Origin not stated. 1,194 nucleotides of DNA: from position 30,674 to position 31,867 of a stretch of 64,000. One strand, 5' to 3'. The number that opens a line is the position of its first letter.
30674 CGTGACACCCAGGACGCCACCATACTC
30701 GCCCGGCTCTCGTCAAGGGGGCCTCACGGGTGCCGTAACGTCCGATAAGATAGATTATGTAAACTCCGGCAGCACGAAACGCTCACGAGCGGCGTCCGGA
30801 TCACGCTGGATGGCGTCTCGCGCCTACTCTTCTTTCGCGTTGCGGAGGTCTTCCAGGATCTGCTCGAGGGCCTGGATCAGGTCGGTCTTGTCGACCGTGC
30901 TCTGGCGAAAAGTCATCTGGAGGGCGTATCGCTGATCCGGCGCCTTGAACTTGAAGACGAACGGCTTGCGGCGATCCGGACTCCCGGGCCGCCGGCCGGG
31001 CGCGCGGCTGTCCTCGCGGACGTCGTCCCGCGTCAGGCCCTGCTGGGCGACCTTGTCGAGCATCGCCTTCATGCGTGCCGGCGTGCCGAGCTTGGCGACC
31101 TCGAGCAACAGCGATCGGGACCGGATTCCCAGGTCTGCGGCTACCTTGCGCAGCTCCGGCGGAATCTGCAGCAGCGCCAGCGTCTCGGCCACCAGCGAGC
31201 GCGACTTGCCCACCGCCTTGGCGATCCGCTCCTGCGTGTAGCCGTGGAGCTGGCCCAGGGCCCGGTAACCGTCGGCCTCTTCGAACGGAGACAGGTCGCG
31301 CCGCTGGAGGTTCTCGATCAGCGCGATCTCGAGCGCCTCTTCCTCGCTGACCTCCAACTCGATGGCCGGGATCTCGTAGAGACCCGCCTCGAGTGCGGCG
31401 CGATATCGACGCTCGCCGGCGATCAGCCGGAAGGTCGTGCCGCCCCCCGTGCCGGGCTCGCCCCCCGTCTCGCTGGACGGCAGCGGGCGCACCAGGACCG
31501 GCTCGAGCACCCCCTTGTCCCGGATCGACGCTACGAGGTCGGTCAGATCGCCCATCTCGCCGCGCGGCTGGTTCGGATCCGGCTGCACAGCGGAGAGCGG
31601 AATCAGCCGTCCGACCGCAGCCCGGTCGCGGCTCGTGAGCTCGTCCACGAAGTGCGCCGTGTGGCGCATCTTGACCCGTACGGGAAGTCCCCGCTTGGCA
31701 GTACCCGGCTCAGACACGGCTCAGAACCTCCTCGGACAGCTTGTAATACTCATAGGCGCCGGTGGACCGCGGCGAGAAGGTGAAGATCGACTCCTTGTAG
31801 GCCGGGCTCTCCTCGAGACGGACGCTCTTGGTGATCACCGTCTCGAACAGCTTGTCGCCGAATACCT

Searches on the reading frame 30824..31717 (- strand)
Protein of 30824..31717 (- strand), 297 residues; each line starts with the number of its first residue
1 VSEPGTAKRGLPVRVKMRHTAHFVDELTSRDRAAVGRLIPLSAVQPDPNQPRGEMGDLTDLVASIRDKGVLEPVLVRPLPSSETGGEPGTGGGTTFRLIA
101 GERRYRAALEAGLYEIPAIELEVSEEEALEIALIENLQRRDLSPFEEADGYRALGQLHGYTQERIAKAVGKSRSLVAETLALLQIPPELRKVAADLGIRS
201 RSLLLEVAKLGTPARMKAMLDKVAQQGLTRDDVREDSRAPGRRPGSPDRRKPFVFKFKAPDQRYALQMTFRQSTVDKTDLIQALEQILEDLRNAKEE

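Call 3: search_protein_families(library=ncbifam, proteins=[window:30824-31717:-], max_evalue=1)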
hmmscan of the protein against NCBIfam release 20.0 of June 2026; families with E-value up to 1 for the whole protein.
window:30824-31717:- (297 aa): 6 families
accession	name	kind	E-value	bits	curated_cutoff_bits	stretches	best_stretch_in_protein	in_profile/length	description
TIGR04285.1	nucleoid_noc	exception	9e-40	136.6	315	1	39-235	5-189/255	nucleoid occlusion protein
TIGR00180.1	parB_part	domain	7.3e-39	133.4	58.45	1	37-191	6-152/186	ParB/RepB/Spo0J family partition protein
TIGR03734.1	PRTRC_parB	hypoth_equivalog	1.1e-27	96.8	278.6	1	57-194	16-145/555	PRTRC system ParB family protein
TIGR03454.1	partition_RepB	equivalog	3.7e-12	46.3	201.5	1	57-189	87-208/325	plasmid partitioning protein RepB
NF010406.0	PRK13832.1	subfamily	3.1e-09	35.9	640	1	57-178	28-138/578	plasmid partitioning protein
NF010440.0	PRK13866.1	equivalog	2e-06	27.2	522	1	59-225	91-247/336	plasmid partitioning protein RepB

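Call 4: search_protein_families(library=pfam, proteins=[window:30824-31717:-], max_evalue=1)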
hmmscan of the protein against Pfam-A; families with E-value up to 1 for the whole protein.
window:30824-31717:- (297 aa): 6 families
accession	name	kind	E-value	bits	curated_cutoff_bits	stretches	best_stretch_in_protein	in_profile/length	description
PF02195.25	ParB_N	-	1.1e-22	80.3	26.3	1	38-138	5-95/95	ParB N-terminal domain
PF17762.8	HTH_ParB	-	6.2e-16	58.9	22.6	1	141-230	2-90/102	ParB HTH domain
PF08535.16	KorB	-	8.1e-05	22.9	22.3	1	159-235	3-81/89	KorB domain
PF20695.2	UbiD_N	-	0.0087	16.6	24.3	1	115-178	22-72/78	3-octaprenyl-4-hydroxybenzoate carboxy-lyase N-terminal domain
PF01381.28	HTH_3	-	0.053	14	23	1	157-176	7-26/55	Helix-turn-helix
PF13384.12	HTH_23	-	0.28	11.5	24.6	1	154-177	11-35/50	Homeodomain-like domain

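Call 12: find_related_loci(query=window:30824-31717:-, collection=genome_contigs, flank=6000)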
Query window:30824-31717:- (297 aa) in genome_contigs; peptide patterns used: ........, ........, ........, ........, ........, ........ (x = any residue, [..] = any of these).
348 stretches matched a pattern; 12 encode a relative of the query (tblastn E <= 1e-3); 12 distinct loci.
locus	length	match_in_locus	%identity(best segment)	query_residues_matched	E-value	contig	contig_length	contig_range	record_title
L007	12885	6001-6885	83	1-297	4e-159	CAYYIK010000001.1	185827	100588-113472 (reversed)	MAG TPA_asm: uncultured Thermoanaerobaculia bacterium isolate binchicken_co235_138 genome assembly, contig: NODE_128_len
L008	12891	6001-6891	82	1-297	2e-158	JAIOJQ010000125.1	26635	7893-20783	MAG: Thermoanaerobaculia bacterium isolate MAG_60 contig_74365, whole genome shotgun sequence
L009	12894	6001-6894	76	1-296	5e-145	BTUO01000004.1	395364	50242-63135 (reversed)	MAG: Acidobacteriota bacterium AMX-MBFR-36 DNA, sequence04, whole genome shotgun sequence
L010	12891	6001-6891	74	1-297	2e-142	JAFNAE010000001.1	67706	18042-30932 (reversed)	MAG: Acidobacteria bacterium isolate CTSoil_010 scaffold_15, whole genome shotgun sequence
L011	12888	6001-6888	60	1-291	5e-115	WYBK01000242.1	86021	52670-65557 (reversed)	MAG: Acidobacteria bacterium isolate ACD1 k127_292447, whole genome shotgun sequence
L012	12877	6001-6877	74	1-297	3e-118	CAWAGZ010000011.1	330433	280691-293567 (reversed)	MAG: uncultured Acidobacteriota bacterium isolate MFD02416.bin.1.14 genome assembly, contig: contig_64340, whole genome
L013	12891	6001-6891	57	1-296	1e-102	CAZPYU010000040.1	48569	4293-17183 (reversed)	MAG TPA_asm: uncultured Thermoanaerobaculia bacterium isolate binchicken_co165_392 genome assembly, contig: k141_2863611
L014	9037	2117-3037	55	8-296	1e-101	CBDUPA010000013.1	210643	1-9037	MAG TPA_asm: uncultured bacterium isolate SRR22808130_concoct_95 genome assembly, contig: ERZ25043460.17, whole genome s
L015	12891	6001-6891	49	1-293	2e-88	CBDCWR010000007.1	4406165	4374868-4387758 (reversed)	MAG: Candidatus Multivoraceae bacterium isolate 652d70b7-ea99-405b-b753-5a6e501b7d32 genome assembly, contig: contig_7,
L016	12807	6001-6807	44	8-292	9e-82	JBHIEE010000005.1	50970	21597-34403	MAG: Candidatus Aminicenantia bacterium isolate b3.sp2_bin.19 NODE_69_length_50970_cov_6.622606, whole genome shotgun se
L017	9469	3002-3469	40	29-195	3e-30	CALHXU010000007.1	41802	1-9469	MAG: uncultured Acidimicrobiales bacterium isolate R4_Bin_MAXBIN__006_1 genome assembly, contig: c_000003790054, whole g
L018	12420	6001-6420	43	39-186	4e-33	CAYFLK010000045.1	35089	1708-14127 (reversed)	MAG TPA_asm: uncultured Pseudomonadota bacterium isolate ERP019367_co1_136 genome assembly, contig: NODE_1215_length_350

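Call 73: find_encoding_contigs(protein=window:30824-31717:-, flank=5000, max_places=10)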
Protein window:30824-31717:- (297 aa): 19 contigs read that carry it; 10 places shown.
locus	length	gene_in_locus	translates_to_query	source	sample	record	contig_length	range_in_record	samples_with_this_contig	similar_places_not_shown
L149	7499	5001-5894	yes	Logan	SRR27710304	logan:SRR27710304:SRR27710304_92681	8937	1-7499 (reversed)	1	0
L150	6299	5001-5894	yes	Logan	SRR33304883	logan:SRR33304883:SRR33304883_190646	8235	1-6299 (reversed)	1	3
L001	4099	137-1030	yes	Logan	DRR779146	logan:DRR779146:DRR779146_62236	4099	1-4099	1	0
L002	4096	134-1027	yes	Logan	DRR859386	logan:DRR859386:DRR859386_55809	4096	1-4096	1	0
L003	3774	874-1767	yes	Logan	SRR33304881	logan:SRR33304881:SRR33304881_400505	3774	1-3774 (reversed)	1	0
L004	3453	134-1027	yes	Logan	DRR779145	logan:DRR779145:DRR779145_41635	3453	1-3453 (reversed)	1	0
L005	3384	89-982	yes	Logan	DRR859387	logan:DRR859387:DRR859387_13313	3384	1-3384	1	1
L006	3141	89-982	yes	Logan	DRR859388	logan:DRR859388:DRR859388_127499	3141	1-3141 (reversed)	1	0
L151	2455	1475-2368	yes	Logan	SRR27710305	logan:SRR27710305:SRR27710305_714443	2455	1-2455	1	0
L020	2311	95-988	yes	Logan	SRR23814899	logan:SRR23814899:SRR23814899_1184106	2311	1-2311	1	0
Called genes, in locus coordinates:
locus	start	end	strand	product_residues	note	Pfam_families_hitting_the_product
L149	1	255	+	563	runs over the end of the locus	?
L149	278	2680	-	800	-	PF03739:LptF_LptG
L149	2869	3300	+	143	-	PF01242:PTPS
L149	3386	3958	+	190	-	PF02577:BFN_dom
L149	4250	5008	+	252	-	PF00142:Fer4_NifH, PF01656:CbiA, PF02374:ArsA_ATPase, PF06564:CBP_BcsQ, PF09140:MipZ, PF10609:ParA, PF13614:AAA_31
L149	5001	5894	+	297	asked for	PF02195:ParB_N, PF17762:HTH_ParB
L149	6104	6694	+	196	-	-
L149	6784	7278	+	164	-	-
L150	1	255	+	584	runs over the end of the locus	PF14716:HHH_8, PF14520:HHH_5, PF14791:DNA_pol_B_thumb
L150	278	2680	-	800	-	PF03739:LptF_LptG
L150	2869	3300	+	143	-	PF01242:PTPS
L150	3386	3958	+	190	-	PF02577:BFN_dom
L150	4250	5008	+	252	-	PF00142:Fer4_NifH, PF01656:CbiA, PF02374:ArsA_ATPase, PF06564:CBP_BcsQ, PF09140:MipZ, PF10609:ParA, PF13614:AAA_31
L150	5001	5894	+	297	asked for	PF02195:ParB_N, PF17762:HTH_ParB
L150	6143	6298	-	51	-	?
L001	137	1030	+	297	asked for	PF02195:ParB_N, PF17762:HTH_ParB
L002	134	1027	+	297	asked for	PF02195:ParB_N, PF17762:HTH_ParB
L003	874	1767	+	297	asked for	PF02195:ParB_N, PF17762:HTH_ParB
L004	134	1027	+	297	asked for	PF02195:ParB_N, PF17762:HTH_ParB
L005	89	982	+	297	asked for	PF02195:ParB_N, PF17762:HTH_ParB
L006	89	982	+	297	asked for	PF02195:ParB_N, PF17762:HTH_ParB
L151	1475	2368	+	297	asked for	PF02195:ParB_N, PF17762:HTH_ParB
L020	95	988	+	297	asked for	PF02195:ParB_N, PF17762:HTH_ParB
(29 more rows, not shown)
